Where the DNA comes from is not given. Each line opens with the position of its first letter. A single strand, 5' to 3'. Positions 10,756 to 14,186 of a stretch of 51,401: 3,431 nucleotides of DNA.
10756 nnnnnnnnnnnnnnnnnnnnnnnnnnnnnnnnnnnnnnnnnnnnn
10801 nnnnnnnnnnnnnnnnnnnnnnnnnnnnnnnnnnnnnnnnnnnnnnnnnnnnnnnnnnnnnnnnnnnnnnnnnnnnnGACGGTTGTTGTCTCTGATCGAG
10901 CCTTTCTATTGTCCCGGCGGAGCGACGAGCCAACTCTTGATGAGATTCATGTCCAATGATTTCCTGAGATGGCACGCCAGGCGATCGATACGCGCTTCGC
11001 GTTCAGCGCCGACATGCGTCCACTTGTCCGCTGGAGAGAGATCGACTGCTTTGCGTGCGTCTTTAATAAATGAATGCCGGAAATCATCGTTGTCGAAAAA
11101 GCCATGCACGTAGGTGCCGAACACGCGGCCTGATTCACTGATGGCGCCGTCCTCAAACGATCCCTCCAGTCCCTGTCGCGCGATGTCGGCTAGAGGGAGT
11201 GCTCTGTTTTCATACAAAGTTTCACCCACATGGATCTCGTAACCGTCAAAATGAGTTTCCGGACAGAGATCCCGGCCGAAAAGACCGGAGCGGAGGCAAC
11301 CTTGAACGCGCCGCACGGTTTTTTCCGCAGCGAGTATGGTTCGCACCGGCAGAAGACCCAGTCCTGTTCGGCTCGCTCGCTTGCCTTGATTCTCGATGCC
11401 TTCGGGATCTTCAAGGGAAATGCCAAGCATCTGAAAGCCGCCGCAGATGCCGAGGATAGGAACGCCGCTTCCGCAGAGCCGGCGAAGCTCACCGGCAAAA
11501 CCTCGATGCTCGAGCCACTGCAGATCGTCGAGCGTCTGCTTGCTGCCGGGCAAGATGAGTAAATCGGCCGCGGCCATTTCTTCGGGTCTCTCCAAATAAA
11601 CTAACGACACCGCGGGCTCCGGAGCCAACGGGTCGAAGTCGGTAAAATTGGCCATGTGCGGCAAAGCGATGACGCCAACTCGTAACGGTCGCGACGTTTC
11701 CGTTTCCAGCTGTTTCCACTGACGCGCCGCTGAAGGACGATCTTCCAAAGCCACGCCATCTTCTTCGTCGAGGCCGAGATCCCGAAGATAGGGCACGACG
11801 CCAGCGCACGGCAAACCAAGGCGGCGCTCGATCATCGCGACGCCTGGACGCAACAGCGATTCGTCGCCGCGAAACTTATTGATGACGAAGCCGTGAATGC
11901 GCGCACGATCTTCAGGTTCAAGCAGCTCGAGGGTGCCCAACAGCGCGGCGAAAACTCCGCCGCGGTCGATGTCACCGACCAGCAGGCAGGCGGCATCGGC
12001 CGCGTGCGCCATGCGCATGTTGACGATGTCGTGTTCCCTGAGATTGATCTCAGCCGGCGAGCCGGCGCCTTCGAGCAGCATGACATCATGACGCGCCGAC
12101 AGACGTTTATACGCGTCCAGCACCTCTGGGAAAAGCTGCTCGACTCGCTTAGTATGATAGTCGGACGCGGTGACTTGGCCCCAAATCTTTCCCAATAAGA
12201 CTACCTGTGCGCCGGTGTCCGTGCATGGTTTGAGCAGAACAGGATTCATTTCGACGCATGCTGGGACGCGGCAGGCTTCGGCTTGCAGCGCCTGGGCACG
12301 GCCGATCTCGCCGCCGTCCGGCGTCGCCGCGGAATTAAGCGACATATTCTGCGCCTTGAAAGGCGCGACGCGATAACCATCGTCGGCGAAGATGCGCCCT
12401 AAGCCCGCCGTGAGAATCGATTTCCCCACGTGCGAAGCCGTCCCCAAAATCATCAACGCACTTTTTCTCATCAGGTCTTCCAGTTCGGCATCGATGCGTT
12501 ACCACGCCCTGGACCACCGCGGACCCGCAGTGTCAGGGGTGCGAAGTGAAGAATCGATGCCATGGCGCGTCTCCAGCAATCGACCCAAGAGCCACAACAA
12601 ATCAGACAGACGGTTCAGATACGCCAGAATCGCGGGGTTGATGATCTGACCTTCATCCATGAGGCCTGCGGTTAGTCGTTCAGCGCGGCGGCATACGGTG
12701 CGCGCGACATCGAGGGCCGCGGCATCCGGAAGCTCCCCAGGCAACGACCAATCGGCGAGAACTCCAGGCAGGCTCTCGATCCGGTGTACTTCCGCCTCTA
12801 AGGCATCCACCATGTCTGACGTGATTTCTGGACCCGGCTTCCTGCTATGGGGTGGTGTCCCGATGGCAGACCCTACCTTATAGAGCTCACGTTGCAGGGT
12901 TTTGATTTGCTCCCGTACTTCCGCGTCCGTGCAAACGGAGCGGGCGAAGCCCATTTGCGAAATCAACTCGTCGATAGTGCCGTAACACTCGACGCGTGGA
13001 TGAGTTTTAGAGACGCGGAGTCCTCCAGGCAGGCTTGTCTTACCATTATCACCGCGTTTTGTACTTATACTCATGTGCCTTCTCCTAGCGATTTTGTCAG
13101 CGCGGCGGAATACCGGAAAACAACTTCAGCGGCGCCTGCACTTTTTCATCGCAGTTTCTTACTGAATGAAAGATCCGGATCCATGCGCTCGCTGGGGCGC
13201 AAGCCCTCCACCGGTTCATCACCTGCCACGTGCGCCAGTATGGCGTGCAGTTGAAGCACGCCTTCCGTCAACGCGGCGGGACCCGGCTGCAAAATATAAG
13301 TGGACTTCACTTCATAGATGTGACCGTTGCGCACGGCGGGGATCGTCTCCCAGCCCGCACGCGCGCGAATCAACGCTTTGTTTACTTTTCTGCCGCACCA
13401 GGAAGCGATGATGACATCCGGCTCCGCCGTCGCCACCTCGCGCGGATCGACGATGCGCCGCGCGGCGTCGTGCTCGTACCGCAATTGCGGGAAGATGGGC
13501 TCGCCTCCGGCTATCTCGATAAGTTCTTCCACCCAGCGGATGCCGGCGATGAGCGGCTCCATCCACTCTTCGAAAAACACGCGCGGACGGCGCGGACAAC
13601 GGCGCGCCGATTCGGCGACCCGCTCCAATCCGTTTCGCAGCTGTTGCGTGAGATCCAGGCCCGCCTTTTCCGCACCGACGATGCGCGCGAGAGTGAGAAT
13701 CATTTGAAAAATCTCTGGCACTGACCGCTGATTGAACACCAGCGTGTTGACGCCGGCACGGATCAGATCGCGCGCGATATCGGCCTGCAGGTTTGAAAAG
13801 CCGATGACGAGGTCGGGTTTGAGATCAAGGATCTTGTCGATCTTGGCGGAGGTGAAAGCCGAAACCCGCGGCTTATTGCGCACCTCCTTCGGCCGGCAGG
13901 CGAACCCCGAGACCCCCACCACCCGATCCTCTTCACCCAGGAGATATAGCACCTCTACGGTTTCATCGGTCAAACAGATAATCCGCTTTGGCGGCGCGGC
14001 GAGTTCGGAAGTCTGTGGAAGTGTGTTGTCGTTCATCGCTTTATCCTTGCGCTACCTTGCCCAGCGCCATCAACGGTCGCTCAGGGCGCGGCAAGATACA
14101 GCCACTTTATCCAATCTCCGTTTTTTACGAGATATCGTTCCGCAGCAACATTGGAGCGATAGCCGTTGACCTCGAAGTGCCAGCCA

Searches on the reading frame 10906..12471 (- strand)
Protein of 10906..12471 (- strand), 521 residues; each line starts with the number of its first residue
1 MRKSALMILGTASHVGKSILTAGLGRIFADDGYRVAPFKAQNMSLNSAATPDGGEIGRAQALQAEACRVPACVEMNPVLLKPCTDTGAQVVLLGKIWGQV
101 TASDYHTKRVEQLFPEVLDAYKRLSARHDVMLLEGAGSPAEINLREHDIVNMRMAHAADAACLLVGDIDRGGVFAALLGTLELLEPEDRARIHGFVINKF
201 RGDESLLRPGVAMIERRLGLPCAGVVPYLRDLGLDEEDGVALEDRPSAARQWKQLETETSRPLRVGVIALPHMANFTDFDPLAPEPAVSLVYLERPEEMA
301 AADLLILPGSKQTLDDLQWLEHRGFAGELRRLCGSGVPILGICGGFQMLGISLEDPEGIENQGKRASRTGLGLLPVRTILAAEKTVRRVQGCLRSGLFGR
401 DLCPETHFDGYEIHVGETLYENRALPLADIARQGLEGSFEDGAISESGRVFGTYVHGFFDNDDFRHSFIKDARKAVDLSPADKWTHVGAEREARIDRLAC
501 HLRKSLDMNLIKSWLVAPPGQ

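Call 55: search_protein_families(library=pfam, proteins=[window:10906-12471:-], max_evalue=0.001)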
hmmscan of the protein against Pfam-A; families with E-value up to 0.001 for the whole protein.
window:10906-12471:- (521 aa): 3 families
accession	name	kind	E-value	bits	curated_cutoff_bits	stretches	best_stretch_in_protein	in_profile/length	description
PF07685.20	GATase_3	-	1.8e-54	184.8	27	1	264-464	1-196/196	CobB/CobQ-like glutamine amidotransferase domain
PF01656.29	CbiA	-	2e-23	83.2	25.4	1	6-234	1-117/125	CobQ/CobB/MinD/ParA nucleotide binding domain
PF13500.12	AAA_26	-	3.3e-15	56.9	27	1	5-232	2-194/198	AAA domain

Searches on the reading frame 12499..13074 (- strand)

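Call 78: search_protein_families(library=pfam, proteins=[window:12499-13074:-], max_evalue=0.01)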
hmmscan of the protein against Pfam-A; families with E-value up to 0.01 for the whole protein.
window:12499-13074:- (191 aa): 1 family
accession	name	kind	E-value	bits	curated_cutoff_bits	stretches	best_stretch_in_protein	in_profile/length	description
PF01923.23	Cob_adeno_trans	-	2e-48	165.1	24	1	3-166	1-170/171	Cobalamin adenosyltransferase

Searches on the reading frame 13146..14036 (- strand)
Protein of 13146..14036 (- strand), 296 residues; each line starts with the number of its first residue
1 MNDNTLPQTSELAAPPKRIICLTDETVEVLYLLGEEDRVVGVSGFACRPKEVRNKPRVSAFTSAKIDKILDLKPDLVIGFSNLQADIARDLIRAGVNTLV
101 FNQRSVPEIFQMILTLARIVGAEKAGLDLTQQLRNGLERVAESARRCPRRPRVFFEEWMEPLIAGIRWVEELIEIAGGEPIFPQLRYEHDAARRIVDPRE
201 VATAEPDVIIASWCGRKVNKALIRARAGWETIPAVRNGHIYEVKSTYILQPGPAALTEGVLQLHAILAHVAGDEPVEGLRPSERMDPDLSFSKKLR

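Call 55: search_protein_families(library=pfam, proteins=[window:13146-14036:-], max_evalue=0.001)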
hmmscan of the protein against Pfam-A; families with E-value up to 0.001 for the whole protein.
window:13146-14036:- (296 aa): 1 family
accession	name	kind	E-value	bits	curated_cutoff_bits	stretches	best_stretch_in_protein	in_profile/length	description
PF01497.23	Peripla_BP_2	-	6.7e-42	143.9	27.5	1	19-245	1-233/235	Periplasmic binding protein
